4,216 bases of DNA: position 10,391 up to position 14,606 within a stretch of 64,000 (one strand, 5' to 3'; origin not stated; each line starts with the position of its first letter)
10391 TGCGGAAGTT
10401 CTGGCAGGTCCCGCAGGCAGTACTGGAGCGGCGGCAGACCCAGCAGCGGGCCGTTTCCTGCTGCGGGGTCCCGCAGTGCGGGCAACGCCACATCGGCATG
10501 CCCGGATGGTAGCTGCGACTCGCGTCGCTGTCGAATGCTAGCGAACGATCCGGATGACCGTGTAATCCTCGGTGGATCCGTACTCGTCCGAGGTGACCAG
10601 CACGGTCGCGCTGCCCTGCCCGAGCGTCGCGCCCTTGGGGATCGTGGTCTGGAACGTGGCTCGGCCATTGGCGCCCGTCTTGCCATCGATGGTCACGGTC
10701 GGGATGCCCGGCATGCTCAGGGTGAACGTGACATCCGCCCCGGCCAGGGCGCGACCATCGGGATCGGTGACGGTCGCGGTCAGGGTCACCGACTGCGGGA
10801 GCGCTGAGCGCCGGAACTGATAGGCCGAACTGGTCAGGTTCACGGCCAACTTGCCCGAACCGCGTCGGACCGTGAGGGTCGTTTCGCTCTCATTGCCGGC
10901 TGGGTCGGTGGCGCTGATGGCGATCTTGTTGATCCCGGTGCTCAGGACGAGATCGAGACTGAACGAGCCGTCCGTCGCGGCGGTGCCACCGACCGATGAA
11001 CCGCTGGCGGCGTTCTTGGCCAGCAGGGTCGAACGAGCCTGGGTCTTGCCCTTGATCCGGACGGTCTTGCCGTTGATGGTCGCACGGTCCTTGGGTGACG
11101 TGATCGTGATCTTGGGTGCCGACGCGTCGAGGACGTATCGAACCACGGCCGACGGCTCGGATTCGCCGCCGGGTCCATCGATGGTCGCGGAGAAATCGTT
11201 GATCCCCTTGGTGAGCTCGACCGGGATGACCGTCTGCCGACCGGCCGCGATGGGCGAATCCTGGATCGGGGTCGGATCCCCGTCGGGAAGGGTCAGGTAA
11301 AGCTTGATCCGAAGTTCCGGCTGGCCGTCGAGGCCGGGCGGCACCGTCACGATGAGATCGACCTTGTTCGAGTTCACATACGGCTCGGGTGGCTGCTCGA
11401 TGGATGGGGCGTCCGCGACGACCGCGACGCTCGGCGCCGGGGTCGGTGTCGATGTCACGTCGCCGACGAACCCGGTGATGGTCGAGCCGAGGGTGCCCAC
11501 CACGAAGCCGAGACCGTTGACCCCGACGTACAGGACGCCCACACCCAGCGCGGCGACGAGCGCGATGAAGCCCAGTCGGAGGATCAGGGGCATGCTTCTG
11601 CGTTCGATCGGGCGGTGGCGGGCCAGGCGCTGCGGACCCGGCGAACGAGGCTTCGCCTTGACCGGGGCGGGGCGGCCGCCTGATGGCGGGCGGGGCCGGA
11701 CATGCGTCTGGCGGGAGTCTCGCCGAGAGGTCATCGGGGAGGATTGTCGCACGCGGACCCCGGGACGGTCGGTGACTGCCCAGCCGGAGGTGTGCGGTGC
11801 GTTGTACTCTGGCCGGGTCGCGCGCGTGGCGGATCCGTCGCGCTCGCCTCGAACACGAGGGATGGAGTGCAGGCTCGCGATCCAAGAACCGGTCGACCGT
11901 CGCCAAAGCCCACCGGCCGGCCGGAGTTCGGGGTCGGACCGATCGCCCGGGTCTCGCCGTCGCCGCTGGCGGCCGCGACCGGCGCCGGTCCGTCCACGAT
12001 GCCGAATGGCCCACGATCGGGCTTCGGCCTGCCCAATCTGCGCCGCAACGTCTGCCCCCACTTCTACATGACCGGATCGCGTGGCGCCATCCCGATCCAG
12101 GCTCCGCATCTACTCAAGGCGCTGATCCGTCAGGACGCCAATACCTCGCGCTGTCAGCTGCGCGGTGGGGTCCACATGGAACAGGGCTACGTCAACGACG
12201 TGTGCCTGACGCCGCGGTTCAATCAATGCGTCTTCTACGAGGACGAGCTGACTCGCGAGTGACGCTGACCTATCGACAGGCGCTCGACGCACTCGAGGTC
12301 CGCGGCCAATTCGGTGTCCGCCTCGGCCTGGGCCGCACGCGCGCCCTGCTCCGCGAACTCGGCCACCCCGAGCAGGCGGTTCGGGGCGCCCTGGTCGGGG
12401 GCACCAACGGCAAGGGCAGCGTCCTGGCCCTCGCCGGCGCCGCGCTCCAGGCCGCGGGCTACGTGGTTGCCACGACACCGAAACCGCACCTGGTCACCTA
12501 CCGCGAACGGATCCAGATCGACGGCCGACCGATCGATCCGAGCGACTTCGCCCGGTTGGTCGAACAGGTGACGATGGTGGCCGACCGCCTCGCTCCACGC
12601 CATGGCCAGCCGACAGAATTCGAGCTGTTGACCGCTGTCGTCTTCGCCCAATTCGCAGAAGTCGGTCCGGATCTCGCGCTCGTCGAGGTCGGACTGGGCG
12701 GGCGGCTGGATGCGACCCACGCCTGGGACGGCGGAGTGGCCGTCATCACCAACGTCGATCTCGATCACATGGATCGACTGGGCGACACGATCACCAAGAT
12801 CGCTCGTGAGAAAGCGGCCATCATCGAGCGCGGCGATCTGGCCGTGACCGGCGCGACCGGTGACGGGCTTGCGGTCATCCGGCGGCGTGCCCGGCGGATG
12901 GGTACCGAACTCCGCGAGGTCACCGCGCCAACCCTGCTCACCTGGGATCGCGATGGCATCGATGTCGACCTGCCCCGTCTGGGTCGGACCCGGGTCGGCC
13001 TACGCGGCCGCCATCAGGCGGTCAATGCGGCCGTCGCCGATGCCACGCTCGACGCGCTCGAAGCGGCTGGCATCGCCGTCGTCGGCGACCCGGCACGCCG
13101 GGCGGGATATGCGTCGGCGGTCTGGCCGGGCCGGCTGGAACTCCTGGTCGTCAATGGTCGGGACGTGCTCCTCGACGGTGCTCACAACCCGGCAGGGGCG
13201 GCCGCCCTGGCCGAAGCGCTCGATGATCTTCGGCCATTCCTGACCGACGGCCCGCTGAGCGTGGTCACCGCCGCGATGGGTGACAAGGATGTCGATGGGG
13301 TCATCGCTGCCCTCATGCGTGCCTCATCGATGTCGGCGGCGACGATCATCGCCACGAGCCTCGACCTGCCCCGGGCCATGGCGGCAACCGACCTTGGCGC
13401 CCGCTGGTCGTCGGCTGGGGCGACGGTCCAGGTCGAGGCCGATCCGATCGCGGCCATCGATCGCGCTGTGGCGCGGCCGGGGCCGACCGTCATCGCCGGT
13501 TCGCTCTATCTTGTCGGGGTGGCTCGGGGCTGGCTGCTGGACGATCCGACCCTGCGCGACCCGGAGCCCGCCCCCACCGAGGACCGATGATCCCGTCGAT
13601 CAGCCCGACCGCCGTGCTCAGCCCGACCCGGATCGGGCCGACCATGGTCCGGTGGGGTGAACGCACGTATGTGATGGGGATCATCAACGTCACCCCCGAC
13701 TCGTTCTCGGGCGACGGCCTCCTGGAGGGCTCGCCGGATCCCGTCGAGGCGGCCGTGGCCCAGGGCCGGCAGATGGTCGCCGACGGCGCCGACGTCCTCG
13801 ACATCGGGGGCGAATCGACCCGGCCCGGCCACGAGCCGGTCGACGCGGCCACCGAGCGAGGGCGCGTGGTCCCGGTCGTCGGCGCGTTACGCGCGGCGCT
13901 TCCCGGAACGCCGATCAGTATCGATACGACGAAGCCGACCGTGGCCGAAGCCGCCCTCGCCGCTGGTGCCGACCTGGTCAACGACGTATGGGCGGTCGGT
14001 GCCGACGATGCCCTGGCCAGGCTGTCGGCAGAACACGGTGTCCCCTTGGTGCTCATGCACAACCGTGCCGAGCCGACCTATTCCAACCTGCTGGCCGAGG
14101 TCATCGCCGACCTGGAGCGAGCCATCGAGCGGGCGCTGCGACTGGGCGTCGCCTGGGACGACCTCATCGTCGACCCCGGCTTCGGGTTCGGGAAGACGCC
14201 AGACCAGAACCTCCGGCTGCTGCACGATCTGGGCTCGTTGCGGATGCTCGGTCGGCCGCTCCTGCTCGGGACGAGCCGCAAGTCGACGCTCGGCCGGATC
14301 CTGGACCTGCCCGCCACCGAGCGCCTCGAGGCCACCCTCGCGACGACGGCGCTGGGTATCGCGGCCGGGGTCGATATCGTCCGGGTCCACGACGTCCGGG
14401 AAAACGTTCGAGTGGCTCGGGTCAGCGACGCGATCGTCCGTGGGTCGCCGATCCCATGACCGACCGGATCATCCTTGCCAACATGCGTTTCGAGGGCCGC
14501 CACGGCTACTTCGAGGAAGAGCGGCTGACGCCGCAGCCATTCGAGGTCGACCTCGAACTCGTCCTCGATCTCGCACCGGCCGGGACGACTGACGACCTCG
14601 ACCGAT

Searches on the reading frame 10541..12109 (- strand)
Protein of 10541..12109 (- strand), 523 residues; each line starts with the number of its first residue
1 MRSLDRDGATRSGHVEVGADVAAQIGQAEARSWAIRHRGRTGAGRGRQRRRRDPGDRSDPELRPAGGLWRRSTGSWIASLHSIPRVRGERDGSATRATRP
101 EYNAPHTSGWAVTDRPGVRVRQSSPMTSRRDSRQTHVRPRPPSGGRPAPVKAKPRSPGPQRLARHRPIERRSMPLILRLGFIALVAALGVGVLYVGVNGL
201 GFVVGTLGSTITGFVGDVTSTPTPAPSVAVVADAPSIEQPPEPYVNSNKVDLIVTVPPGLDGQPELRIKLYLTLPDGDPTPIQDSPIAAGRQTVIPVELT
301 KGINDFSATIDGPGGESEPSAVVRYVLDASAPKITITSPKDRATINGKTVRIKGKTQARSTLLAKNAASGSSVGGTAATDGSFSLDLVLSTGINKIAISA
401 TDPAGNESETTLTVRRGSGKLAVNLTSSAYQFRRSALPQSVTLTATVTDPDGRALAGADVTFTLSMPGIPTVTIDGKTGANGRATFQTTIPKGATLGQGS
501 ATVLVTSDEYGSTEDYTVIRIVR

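Call 11: search_protein_families(library=pfam, max_evalue=0.001, proteins=[window:10541-12109:-])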
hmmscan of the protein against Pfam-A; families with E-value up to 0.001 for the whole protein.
window:10541-12109:- (523 aa): 3 families
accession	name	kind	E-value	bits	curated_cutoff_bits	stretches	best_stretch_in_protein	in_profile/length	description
PF09136.16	Glucodextran_B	-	3.7e-12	46.4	27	1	332-415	1-80/83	Glucodextranase, domain B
PF17936.7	Big_6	-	2.1e-06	28.3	27.6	1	343-411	8-77/83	Bacterial Ig domain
PF02369.22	Big_1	-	3.3e-06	27.6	34.9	1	440-495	18-73/93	Bacterial Ig-like domain (group 1)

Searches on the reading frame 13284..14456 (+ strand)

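Call 8: search_protein_families(library=pfam, max_evalue=0.001, proteins=[window:13284-14456:+])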
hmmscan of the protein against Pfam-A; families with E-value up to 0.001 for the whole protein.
window:13284-14456:+ (391 aa): 1 family
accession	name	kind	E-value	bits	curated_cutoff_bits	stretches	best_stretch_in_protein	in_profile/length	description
PF00809.28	Pterin_bind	-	1.6e-74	251.1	25.5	1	131-369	1-244/244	Pterin binding enzyme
